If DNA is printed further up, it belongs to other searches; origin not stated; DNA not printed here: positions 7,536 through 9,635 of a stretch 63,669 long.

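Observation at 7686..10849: Orphan 2-oxoacid chain-extension module (DRE-TIM synthase plus fused isomerase, no dehydrogenase) with altered substrate motifs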

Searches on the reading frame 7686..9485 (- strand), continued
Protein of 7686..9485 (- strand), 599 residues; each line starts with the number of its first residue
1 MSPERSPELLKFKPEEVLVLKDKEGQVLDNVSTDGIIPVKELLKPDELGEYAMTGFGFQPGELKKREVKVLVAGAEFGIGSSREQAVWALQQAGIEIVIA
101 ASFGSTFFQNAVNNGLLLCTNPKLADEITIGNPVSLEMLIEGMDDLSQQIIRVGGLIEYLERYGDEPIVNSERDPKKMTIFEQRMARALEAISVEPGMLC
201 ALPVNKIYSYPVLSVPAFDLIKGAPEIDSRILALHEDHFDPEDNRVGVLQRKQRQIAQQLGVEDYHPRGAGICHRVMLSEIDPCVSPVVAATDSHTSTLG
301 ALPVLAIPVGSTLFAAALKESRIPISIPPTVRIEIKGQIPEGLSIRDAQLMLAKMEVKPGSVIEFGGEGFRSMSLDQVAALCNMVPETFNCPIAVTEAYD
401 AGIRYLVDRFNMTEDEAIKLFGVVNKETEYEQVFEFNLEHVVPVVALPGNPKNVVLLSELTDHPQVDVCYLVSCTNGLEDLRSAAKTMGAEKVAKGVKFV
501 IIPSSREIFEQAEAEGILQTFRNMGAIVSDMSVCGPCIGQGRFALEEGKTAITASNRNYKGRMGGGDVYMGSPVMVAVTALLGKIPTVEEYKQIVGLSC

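Call 26: find_encoding_contigs(protein=P0234, flank=8000, max_places=3)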
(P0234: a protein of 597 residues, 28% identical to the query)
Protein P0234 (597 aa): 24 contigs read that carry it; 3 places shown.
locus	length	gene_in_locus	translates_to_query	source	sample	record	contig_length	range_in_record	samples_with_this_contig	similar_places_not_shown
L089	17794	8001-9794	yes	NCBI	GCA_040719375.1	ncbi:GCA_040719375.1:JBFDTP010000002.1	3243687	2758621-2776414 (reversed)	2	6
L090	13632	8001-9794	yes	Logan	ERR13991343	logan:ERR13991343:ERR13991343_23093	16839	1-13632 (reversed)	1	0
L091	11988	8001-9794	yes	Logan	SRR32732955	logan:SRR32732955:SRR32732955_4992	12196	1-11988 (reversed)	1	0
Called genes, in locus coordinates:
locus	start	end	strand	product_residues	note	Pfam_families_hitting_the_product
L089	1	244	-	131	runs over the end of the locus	PF02627:CMD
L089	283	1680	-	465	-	PF00682:HMGL-like, PF02436:PYC_OADA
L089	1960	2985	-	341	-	PF00356:LacI, PF00532:Peripla_BP_1, PF13407:Peripla_BP_4 (weak), PF13377:Peripla_BP_3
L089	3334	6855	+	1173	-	PF01855:POR_N, PF17147:PFOR_II, PF01558:POR, PF10371:EKR, PF12838:Fer4_7 (weak), PF13183:Fer4_8 (weak), PF22338:Pyruv_OxRed_insertion (weak), PF02775:TPP_enzyme_C, +5 more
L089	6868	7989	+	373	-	PF00330:Aconitase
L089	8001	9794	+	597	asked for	PF00694:Aconitase_C, PF00330:Aconitase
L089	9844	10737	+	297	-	PF01515:PTA_PTB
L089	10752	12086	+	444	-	PF03390:2HCT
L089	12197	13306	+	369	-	PF00871:Acetate_kinase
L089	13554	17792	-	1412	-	PF01869:BcrAD_BadFG, PF09989:DUF2229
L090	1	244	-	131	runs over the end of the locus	PF02627:CMD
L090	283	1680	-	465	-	PF00682:HMGL-like, PF02436:PYC_OADA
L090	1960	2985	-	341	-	PF00356:LacI, PF00532:Peripla_BP_1, PF13407:Peripla_BP_4 (weak), PF13377:Peripla_BP_3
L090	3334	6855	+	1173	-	PF01855:POR_N, PF17147:PFOR_II, PF01558:POR, PF10371:EKR, PF12838:Fer4_7 (weak), PF13183:Fer4_8 (weak), PF22338:Pyruv_OxRed_insertion (weak), PF02775:TPP_enzyme_C, +5 more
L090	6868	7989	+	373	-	PF00330:Aconitase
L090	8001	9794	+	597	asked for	PF00694:Aconitase_C, PF00330:Aconitase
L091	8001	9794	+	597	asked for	PF00694:Aconitase_C, PF00330:Aconitase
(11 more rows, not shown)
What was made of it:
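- Its nearest non-CPR relatives are permuted Clostridia proteins that sit with a 2-hydroxycarboxylate transporter, an oxaloacetate decarboxylase subunit, PFOR, PTA and acetate kinase (call 26).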

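Call 58: predict_structure(alignment_id=A4)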
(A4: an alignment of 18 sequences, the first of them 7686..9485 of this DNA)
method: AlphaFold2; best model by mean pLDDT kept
length: 599 residues; sequences in the alignment: 18
mean_pLDDT: 89.8   pTM: 0.90
mean pLDDT of the five models: 89.8, 89.9, 89.2, 88.6, 87.7
residues with pLDDT >= 90: 400; 70-90: 171; 50-70: 20; < 50: 8
segments of 3 or more residues with pLDDT < 50: 1-4
pLDDT, mean of each block of 10 residues (from residue 1): 53 89 89 88 88 91 94 92 88 95 92 93 88 88 91 89 68 75 94 90 94 88 73 90 83 91 90 92 95 93 95 91 93 95 93 91 95 92 92 95 96 95 91 96 93 93 95 83 91 96 92 95 94 84 89 91 89 96 97 76
secondary structure, 60 per line:
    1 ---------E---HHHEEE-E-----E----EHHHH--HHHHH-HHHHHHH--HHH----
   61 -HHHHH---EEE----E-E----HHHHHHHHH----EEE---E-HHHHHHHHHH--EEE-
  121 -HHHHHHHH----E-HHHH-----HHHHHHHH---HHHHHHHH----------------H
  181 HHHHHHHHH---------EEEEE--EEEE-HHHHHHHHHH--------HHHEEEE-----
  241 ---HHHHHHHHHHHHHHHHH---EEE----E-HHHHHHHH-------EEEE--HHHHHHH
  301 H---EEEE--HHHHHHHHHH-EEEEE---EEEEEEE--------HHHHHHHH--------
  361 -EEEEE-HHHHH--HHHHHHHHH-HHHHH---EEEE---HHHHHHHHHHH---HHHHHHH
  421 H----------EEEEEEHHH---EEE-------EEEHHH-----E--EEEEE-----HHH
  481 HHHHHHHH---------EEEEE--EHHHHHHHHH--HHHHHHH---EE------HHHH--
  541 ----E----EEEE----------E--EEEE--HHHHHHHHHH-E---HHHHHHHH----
elements in order: E17-19 H33-36 H39-43 H45-51 H62-66 E70-72 H84-92 E97-99 H105-114 E117-119 H122-129 H136-139 H145-152 H156-163 H180-189 E199-203 E206-209 H211-220 E232-235 H244-260 E264-266 H273-280 E288-291 H294-301 E305-308 H311-320 E322-326 E330-336 H345-352 E362-366 H368-372 H375-383 H385-389 E393-396 H400-410 H414-421 E432-437 E444-446 E454-456 E468-472 H478-488 E498-502 H506-514 H517-523 H535-538 E550-553 E567-570 H573-582 H588-595

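Call 60: fold_search(model_id=the predicted structure, library=pdb)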
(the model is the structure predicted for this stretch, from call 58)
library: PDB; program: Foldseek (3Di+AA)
matches with E <= 10: 697; with E <= 0.001: 36
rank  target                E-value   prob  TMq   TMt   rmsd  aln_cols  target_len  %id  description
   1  4kp2_A                1.3e-35  1.00  0.63  0.90   2.5       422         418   29  Crystal structure of homoaconitase large subunit from methanococcus jannaschii (MJ1003) (released 2014-04-23)
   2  1l5j_A                1.6e-33  1.00  0.78  0.55   5.7       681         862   20  CRYSTAL STRUCTURE OF E. COLI ACONITASE B. (released 2002-06-12)
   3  4kp1                  6.2e-32  1.00  0.61  0.85   4.2       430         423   26  Crystal structure of IPM isomerase large subunit from methanococcus jannaschii (MJ0499) (released 2014-04-23)
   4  4nqy_A                5.0e-30  1.00  0.59  0.85   4.4       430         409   26  The reduced form of MJ0499 (released 2014-05-21)
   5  1b0j                  4.1e-27  1.00  0.61  0.49   3.2       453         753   24  CRYSTAL STRUCTURE OF ACONITASE WITH ISOCITRATE (released 1998-11-18)
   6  7acn                  8.0e-27  1.00  0.60  0.49   3.4       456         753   24  CRYSTAL STRUCTURES OF ACONITASE WITH ISOCITRATE AND NITROISOCITRATE BOUND (released 1993-10-31)
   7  1c96                  2.2e-26  1.00  0.61  0.49   3.3       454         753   24  S642A:CITRATE COMPLEX OF ACONITASE (released 1999-08-12)
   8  5acn                  3.5e-26  1.00  0.60  0.48   6.5       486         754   23  STRUCTURE OF ACTIVATED ACONITASE. FORMATION OF THE (4FE-4S) CLUSTER IN THE CRYSTAL (released 1990-07-15)
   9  1nis                  4.2e-26  1.00  0.61  0.49   3.2       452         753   24  CRYSTAL STRUCTURE OF ACONITASE WITH TRANS-ACONITATE AND NITROCITRATE BOUND (released 1993-10-31)
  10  1aco                  1.0e-25  1.00  0.60  0.48   3.5       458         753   22  CRYSTAL STRUCTURE OF ACONITASE WITH TRANSACONITATE BOUND (released 1993-10-31)
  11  1b0m                  2.0e-25  1.00  0.60  0.48   5.1       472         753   24  ACONITASE R644Q:FLUOROCITRATE COMPLEX (released 1998-11-18)
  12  9a4j_A                4.5e-23  1.00  0.55  0.38   4.7       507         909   17  Integrative model of ACNA-IDH by crosslinking MS and deep learning (released 2024-09-18)
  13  2b3x                  4.1e-21  1.00  0.55  0.38   4.9       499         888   19  Structure of an orthorhombic crystal form of human cytosolic aconitase (IRP1) (released 2006-01-10)
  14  3snp_A                3.5e-19  1.00  0.41  0.31  11.0       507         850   20  Crystal structure analysis of iron regulatory protein 1 in complex with ferritin H IRE RNA (released 2011-07-27)
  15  3sn2_A                3.1e-17  1.00  0.39  0.29  11.4       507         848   19  Crystal structure analysis of iron regulatory protein 1 in complex with transferrin receptor IRE B RNA (released 2011-11-23)
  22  1v7l_A                2.9e-08  1.00  0.19  0.63   4.5       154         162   36  Structure of 3-isopropylmalate isomerase small subunit from Pyrococcus horikoshii (released 2004-11-16)
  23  2pkp                  5.4e-08  1.00  0.18  0.60   4.3       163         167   32  Crystal structure of 3-isopropylmalate dehydratase (leuD)from Methhanocaldococcus Jannaschii DSM2661 (MJ1271) (released 2008-04-22)
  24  1v7l_B                5.7e-08  1.00  0.19  0.61   4.5       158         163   34  Structure of 3-isopropylmalate isomerase small subunit from Pyrococcus horikoshii (released 2004-11-16)
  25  3vba_A                6.0e-08  1.00  0.20  0.63   5.1       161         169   34  Crystal structure of methanogen 3-isopropylmalate isomerase small subunit (released 2012-11-14)
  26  3vba_E                1.4e-07  1.00  0.20  0.64   5.0       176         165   32  Crystal structure of methanogen 3-isopropylmalate isomerase small subunit (released 2012-11-14)
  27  3vba_D                2.3e-07  1.00  0.18  0.59   5.1       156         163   35  Crystal structure of methanogen 3-isopropylmalate isomerase small subunit (released 2012-11-14)
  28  3vba_C                5.4e-07  1.00  0.19  0.62   5.1       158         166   35  Crystal structure of methanogen 3-isopropylmalate isomerase small subunit (released 2012-11-14)
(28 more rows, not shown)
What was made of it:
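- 7686..9485 (-): Single-chain, circularly permuted IPM-isomerase/homoaconitase-type [4Fe-4S] hydro-lyase, 599 aa. AF2 pLDDT 90, pTM 0.90; the whole-length Foldseek match is E. coli AcnB, TMq 0.78 (calls 58, 60).
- On AcnB: Whole-length Foldseek match to 1l5j, TMq 0.78 (call 60); this rests on a predicted model.
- The isomerase has the AcnB domain order (call 60).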

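Call 73: find_encoding_contigs(protein=P0152, flank=10000, max_places=2)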
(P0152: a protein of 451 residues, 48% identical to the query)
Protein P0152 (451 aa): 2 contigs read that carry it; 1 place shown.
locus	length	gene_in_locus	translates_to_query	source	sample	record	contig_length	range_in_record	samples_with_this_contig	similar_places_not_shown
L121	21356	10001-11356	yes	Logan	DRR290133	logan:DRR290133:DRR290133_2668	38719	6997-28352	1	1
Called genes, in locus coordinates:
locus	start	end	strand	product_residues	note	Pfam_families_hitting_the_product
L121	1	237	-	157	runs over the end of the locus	-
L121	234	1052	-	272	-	PF04085:MreC (weak)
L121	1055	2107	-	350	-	PF06723:MreB_Mbl, PF00022:Actin (faint), PF14450:FtsA (faint), PF25216:Volactin (weak), PF00012:HSP70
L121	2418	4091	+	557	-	PF04932:Wzy_C, PF13414:TPR_11 (faint)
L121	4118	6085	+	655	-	PF17764:PriA_3primeBD, PF00270:DEAD, PF04851:ResIII, PF00271:Helicase_C (weak), PF18074:PriA_C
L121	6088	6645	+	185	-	PF01327:Pep_deformylase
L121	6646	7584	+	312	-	PF00551:Formyl_trans_N, PF02911:Formyl_trans_C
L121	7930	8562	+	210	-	PF02163:Peptidase_M50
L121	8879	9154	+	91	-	-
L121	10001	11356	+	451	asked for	PF00330:Aconitase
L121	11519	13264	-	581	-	PF07973:tRNA_SAD, PF00587:tRNA-synt_2b, PF03129:HGTP_anticodon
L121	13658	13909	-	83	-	PF07755:DUF1611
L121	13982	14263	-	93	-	PF01909:NTP_transf_2, PF18765:Polbeta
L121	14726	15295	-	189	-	PF02469:Fasciclin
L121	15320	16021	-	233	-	PF14344:DUF4397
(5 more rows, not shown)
